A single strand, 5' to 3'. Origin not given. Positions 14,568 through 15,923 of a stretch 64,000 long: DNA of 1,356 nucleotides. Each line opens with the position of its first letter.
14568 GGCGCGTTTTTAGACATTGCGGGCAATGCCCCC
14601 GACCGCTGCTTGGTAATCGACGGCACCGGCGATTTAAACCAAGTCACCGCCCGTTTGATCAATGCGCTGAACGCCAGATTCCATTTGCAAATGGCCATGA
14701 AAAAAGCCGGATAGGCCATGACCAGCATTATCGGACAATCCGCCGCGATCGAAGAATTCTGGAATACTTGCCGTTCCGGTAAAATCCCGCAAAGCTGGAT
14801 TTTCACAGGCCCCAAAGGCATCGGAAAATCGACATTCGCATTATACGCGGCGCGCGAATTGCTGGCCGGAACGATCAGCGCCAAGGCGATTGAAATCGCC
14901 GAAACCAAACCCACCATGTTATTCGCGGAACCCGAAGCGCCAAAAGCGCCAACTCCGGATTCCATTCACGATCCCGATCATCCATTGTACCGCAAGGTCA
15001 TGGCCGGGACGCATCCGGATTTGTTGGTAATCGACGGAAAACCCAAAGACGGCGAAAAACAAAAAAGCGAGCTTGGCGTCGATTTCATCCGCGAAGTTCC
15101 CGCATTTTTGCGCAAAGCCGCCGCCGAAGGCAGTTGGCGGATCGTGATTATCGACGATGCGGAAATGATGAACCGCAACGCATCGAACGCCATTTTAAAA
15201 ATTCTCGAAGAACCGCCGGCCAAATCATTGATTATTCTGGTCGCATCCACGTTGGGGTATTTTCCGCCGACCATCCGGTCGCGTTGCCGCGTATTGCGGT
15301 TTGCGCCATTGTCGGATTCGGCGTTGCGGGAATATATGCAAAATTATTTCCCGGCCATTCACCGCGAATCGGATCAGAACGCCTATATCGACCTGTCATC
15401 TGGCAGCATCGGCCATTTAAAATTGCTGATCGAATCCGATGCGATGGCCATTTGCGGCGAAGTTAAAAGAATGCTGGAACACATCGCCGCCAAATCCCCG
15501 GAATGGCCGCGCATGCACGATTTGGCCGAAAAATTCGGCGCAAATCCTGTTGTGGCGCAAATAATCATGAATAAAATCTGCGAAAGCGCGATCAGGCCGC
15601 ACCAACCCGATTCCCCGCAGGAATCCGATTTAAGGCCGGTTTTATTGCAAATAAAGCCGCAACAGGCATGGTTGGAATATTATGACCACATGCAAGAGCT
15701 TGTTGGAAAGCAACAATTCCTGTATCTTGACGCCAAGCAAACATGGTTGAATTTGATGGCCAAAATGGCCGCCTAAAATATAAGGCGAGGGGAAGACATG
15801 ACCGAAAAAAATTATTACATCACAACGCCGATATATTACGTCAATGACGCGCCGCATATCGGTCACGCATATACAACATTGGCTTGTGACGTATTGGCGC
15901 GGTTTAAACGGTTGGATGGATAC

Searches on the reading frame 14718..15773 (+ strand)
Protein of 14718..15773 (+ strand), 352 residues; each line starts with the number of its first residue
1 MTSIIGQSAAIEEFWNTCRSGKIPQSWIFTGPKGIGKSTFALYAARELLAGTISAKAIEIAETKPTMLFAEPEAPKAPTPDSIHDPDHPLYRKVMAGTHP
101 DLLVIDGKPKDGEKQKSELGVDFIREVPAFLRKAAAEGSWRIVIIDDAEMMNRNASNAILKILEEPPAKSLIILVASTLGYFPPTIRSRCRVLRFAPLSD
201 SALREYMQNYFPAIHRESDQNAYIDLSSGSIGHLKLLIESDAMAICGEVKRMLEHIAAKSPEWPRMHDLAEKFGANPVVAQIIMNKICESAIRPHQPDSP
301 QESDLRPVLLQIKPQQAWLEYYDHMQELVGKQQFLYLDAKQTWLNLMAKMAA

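Call 70: search_protein_families(library=pfam, proteins=[window:14718-15773:+], max_evalue=0.00001)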
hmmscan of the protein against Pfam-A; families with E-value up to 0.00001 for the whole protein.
window:14718-15773:+ (352 aa): 2 families
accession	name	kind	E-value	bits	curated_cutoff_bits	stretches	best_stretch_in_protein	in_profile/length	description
PF13177.12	DNA_pol3_delta2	-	3.6e-35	121.8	27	1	92-198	61-160/161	DNA polymerase III, delta subunit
PF00004.35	AAA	-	3.5e-06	27.9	21.2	0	28-195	2-128/131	ATPase family associated with various cellular activities (AAA)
